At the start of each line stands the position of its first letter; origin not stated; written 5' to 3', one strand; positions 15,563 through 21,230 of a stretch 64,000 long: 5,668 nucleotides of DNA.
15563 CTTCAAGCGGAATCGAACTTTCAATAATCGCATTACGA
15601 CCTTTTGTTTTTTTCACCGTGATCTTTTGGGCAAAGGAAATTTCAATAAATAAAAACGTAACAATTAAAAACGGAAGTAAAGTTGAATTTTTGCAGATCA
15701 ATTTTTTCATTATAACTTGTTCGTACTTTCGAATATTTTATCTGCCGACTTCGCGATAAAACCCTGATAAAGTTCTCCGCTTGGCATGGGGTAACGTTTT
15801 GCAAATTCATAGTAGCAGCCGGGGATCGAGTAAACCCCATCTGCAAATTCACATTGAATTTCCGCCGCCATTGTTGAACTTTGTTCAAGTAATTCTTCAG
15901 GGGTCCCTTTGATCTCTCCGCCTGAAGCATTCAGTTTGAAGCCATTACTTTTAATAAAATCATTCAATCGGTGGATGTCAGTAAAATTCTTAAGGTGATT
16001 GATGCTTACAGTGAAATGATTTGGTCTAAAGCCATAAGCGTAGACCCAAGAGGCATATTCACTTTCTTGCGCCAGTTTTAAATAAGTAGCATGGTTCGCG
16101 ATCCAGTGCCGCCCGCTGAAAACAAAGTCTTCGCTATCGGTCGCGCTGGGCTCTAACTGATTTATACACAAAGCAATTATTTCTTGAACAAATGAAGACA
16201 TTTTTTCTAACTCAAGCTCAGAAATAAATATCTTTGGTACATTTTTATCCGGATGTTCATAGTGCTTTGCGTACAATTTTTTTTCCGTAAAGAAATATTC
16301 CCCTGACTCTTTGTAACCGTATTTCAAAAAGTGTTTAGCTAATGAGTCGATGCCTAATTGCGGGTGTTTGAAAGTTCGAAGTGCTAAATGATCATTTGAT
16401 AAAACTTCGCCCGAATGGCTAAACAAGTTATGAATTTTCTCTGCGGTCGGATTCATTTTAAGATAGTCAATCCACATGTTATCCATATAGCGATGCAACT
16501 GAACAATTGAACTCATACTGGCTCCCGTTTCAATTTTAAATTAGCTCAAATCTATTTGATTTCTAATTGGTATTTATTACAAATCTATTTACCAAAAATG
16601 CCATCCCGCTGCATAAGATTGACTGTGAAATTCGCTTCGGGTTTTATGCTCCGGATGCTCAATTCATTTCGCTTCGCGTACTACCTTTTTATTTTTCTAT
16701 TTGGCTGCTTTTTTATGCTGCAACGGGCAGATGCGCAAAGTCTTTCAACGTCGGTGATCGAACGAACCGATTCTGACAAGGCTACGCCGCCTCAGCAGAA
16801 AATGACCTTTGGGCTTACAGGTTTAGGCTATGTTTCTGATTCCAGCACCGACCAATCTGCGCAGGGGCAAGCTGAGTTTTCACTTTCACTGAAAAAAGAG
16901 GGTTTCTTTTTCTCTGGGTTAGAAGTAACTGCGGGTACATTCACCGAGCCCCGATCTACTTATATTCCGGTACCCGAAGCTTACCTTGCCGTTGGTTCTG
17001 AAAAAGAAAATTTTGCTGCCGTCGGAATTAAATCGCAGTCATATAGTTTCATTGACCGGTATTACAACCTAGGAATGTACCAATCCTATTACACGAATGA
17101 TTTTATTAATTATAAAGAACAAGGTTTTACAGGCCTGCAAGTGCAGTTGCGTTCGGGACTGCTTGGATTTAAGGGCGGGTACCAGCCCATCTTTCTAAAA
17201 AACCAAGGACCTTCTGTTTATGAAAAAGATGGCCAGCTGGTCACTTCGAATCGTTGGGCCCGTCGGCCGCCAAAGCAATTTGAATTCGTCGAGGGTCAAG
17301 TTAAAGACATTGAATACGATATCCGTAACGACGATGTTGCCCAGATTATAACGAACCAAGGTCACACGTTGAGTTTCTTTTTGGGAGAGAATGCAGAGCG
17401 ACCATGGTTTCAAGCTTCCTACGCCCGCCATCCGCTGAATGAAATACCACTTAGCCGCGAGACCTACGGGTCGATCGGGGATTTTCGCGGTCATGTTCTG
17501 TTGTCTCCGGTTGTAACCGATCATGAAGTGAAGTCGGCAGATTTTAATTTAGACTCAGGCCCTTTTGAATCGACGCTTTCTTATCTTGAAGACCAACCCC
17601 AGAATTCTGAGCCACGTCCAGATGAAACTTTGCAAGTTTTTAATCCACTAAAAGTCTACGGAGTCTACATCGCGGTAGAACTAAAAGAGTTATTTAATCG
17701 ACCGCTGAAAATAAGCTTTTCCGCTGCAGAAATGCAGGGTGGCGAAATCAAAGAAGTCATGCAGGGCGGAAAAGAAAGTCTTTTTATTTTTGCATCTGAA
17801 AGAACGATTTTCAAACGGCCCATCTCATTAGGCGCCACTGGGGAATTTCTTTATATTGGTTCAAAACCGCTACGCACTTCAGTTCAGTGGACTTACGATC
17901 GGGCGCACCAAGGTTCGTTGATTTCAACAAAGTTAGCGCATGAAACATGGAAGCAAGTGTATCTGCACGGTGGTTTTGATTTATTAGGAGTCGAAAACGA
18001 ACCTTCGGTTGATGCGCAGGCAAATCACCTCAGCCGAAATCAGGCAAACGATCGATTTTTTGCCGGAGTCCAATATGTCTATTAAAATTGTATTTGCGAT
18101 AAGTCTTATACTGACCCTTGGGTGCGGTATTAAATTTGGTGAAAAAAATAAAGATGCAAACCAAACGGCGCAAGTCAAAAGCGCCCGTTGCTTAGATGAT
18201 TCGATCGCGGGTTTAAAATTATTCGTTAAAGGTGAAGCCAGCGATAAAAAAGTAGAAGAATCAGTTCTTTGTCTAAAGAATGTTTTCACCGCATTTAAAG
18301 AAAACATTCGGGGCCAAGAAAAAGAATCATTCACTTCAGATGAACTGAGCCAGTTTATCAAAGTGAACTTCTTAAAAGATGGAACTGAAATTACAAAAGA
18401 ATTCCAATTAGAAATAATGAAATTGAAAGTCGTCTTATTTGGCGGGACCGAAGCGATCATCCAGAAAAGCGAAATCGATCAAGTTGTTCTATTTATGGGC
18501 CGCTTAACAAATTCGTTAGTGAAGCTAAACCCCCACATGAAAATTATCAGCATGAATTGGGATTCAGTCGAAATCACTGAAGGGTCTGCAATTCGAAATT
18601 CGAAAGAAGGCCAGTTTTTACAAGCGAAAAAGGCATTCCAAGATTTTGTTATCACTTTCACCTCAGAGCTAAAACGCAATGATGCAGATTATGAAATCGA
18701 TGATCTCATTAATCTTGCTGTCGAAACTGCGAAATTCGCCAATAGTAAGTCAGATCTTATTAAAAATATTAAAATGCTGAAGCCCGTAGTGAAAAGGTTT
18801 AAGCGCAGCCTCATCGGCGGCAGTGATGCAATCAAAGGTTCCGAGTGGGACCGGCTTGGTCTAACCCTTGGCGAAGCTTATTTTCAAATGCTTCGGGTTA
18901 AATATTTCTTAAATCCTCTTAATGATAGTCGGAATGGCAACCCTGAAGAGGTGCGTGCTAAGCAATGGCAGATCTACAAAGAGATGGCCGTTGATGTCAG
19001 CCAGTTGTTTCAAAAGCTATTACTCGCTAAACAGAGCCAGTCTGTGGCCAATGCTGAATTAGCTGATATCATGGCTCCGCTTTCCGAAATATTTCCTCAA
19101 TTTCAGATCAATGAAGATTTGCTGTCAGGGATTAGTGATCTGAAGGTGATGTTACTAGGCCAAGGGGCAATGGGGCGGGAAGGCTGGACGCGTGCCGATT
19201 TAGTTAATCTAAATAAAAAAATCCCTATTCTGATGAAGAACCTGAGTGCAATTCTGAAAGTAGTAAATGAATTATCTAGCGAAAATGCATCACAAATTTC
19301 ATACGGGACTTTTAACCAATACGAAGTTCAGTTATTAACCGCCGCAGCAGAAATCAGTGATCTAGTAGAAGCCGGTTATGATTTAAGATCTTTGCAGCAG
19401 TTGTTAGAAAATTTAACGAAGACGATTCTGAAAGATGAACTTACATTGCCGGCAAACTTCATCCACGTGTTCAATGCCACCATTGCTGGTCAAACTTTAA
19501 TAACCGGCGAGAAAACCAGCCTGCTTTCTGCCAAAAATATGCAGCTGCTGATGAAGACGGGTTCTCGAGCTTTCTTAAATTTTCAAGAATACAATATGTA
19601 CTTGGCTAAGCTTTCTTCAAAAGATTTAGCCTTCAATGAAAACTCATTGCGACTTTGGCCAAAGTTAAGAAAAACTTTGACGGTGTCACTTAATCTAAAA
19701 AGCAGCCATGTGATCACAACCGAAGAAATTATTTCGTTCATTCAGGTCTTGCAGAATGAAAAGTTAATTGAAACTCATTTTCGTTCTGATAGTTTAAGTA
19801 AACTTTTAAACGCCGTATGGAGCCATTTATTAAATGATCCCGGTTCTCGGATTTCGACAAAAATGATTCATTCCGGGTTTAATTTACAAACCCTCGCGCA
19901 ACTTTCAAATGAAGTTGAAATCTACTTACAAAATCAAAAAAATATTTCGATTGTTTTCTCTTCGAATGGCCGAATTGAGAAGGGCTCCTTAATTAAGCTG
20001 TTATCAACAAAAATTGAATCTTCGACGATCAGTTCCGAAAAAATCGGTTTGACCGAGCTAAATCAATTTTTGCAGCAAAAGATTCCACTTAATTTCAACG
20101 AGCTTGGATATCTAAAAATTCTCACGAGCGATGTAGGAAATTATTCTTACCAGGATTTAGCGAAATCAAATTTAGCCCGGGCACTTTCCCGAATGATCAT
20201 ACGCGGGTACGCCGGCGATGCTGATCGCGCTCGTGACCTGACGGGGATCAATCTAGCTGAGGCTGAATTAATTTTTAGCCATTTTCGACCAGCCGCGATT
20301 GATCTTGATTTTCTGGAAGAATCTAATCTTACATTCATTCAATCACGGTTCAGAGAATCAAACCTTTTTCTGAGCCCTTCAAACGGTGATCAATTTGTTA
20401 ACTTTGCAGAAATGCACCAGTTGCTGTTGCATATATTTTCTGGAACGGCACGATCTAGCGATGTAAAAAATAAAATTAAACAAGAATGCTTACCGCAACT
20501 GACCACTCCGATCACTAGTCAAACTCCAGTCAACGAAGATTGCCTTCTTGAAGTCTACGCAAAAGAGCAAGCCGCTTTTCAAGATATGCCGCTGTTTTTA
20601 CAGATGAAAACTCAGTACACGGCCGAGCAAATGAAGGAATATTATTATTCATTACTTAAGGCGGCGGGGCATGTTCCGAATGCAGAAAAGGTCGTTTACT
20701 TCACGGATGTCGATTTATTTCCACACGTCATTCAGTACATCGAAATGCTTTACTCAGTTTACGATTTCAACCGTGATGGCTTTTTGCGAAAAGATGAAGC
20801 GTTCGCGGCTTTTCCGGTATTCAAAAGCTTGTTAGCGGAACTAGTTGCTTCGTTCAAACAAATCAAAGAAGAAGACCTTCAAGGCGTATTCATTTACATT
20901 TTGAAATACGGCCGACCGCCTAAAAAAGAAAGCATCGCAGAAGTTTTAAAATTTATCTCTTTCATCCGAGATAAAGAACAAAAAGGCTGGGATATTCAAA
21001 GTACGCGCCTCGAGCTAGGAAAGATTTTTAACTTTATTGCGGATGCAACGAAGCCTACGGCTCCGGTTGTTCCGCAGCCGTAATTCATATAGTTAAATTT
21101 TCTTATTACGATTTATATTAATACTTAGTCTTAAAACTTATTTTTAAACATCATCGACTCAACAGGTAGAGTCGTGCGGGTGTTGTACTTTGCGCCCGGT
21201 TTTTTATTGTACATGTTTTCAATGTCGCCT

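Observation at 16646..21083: Two paralogous, translationally coupled modules: OM beta-barrel-like protein plus giant helical lipoprotein (A: 16646-21083; B: 27887-31580)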

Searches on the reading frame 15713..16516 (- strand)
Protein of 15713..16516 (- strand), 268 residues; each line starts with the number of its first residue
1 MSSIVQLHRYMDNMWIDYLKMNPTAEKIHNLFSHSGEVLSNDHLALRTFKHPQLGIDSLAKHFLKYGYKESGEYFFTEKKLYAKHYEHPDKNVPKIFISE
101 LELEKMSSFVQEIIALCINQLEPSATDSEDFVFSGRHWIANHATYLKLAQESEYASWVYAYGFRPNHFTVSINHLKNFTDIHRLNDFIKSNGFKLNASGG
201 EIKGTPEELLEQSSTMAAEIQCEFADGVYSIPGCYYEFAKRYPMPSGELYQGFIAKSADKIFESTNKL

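Call 32: search_protein_families(library=pfam, proteins=[window:15713-16516:-], max_evalue=0.001)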
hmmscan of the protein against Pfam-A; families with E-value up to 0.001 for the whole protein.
window:15713-16516:- (268 aa): 1 family
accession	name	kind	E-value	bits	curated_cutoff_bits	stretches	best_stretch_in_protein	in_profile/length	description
PF07063.19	HGLS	-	1.2e-31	110.9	25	1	33-242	41-283/386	2-oxoadipate dioxygenase/decarboxylase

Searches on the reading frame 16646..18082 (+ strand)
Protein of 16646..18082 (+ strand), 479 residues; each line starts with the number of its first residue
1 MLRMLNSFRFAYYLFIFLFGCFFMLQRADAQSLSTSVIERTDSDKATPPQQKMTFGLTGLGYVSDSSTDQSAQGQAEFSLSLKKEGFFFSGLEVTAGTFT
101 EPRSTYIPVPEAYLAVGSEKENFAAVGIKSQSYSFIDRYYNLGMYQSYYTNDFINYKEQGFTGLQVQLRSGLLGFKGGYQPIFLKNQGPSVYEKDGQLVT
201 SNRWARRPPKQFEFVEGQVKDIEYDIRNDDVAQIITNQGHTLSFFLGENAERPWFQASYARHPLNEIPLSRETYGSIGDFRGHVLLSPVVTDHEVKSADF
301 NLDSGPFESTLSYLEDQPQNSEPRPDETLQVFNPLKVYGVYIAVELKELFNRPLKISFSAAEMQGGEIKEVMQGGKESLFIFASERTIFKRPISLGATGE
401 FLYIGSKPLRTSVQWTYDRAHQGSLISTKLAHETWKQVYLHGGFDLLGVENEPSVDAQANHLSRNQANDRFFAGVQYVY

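Call 5: search_protein_families(library=pfam, proteins=[window:16646-18082:+], max_evalue=1)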
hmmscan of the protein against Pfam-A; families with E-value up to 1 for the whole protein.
window:16646-18082:+ (479 aa): 0 families

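Call 6: search_protein_families(library=ncbifam, proteins=[window:16646-18082:+], max_evalue=1)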
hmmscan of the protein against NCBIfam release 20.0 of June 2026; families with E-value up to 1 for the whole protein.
window:16646-18082:+ (479 aa): 0 families

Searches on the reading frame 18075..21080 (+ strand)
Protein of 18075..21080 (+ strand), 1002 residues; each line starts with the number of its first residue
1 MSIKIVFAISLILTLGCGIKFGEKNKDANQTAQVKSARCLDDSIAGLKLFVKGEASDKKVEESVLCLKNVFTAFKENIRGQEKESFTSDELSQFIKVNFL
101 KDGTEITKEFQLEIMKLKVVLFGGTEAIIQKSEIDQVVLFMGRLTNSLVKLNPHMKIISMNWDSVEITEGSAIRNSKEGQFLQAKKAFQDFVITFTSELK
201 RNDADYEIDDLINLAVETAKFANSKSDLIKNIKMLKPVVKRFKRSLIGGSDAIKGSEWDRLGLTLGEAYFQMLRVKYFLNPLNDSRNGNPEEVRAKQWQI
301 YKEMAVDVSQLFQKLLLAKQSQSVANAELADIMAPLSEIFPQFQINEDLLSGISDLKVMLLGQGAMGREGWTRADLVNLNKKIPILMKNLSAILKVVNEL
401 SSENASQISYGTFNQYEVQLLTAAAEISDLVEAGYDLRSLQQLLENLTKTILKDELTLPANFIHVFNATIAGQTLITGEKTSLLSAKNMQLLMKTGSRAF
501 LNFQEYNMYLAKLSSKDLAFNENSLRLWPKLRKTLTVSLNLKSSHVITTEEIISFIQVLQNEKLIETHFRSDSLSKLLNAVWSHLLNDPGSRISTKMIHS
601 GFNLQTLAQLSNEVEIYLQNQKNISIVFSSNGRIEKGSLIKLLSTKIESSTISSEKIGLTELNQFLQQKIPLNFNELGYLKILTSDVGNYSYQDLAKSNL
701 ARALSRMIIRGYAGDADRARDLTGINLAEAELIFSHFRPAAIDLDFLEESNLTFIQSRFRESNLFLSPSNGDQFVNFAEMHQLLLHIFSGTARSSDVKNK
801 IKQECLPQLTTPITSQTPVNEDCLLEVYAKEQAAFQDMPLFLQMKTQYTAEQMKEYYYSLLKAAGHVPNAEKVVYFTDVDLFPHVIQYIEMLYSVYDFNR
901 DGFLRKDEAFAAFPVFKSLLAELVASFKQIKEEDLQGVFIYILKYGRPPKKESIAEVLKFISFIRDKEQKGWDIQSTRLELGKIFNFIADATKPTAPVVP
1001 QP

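Call 5: search_protein_families(library=pfam, proteins=[window:18075-21080:+], max_evalue=1)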
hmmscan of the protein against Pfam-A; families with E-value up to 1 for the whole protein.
window:18075-21080:+ (1002 aa): 4 families
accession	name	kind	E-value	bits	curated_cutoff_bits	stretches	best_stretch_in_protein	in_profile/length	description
PF00056.29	Ldh_1_N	-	0.007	16.8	27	1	308-383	22-97/141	lactate/malate dehydrogenase, NAD binding domain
PF13405.12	EF-hand_6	-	0.067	13.4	25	0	889-912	2-25/30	EF-hand domain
PF00036.39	EF-hand_1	-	0.082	12.9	25.4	0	890-908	3-21/29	EF hand domain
PF13499.12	EF-hand_7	-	0.3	11.9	30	1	888-953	3-41/67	EF-hand domain pair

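Call 6: search_protein_families(library=ncbifam, proteins=[window:18075-21080:+], max_evalue=1)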
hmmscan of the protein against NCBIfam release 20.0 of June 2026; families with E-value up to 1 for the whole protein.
window:18075-21080:+ (1002 aa): 0 families

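Call 43: find_homologous_proteins(query=window:18075-21080:+)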
Query window:18075-21080:+ (1002 aa): 15 proteins with E <= 0.001 among 8000 candidates.
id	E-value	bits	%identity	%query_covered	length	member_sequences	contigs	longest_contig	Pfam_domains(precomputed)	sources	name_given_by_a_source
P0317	0.0e+0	2184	100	100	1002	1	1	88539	-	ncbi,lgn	-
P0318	2.3e-277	941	47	99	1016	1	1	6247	-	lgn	-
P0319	8.2e-263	893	43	99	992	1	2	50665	-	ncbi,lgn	-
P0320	5.6e-214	731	38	100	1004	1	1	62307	-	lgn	-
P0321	2.1e-213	730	39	99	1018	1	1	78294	-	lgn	-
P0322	2.0e-206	706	38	98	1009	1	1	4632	-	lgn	-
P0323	9.4e-197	674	37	99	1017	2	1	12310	-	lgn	-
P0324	1.3e-195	671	37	98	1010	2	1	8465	-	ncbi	-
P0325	1.1e-191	658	37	98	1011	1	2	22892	-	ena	-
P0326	3.2e-191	656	37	99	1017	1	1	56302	-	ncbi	-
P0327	1.5e-190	654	37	99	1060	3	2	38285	-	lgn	-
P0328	9.2e-161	555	37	46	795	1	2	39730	-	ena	-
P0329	2.2e-159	551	36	52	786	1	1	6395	-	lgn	-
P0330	7.1e-158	546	34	66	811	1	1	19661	-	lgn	-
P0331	7.2e-18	83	25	27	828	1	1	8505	-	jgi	jgi:hypothetical protein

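Call 44: find_encoding_contigs(protein=P0326, flank=10000, max_places=2)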
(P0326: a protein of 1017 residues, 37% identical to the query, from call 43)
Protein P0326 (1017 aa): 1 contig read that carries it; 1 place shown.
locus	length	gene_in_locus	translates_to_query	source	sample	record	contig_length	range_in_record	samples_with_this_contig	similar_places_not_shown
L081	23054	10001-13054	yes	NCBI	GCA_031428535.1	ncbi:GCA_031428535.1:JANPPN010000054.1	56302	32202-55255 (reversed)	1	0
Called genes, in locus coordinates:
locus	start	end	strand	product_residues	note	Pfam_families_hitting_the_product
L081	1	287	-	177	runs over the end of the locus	PF00011:HSP20, PF27746:Small_heat_shock_put (weak), PF17886:ArsA_HSP20 (weak)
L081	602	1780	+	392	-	PF17785:PUA_3, PF10672:Methyltrans_SAM, PF02475:TRM5-TYW2_MTfase (weak)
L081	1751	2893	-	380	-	PF00512:HisKA, PF02518:HATPase_c, PF14501:HATPase_c_5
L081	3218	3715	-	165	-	-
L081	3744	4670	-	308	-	-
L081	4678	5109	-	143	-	-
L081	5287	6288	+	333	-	-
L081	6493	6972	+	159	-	PF00072:Response_reg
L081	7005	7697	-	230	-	-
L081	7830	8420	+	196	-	PF13487:HD_5, PF01966:HD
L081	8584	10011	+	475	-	-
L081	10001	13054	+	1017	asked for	-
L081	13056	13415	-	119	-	-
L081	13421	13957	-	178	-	PF22769:DCD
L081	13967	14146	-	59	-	PF00471:Ribosomal_L33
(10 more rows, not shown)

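Call 45: find_encoding_contigs(protein=P0319, flank=10000, max_places=2)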
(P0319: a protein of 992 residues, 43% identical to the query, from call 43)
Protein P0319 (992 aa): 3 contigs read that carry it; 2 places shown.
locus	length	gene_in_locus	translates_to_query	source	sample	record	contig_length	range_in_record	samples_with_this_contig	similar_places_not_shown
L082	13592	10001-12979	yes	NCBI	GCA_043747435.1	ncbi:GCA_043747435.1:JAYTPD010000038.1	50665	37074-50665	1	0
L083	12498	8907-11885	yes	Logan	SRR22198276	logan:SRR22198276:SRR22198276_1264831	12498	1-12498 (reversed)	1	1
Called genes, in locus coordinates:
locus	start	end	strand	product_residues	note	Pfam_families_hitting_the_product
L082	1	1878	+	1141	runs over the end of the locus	-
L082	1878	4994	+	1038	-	PF00082:Peptidase_S8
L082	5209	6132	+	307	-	-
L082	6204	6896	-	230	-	-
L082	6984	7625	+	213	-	PF13487:HD_5, PF01966:HD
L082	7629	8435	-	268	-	PF07063:HGLS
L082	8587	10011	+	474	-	-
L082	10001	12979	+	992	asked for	-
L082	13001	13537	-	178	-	PF22769:DCD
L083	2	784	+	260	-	?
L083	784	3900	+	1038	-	PF00082:Peptidase_S8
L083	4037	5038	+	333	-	-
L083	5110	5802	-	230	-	-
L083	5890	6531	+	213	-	PF13487:HD_5, PF01966:HD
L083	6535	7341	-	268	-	PF07063:HGLS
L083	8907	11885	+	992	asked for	-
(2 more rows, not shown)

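Call 46: find_encoding_contigs(protein=P0331, flank=8000, max_places=2)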
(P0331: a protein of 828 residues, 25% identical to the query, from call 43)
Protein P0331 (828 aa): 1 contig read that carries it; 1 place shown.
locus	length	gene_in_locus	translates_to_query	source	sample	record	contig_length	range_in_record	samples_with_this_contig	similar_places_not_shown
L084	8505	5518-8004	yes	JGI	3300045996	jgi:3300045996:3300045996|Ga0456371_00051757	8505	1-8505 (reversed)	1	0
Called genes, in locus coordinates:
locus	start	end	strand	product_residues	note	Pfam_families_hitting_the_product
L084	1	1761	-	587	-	?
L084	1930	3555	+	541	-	PF00082:Peptidase_S8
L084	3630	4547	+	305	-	PF01545:Cation_efflux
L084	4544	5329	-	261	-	PF00106:adh_short, PF01370:Epimerase (faint), PF08659:KR, PF13561:adh_short_C2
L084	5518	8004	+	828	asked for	-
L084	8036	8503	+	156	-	?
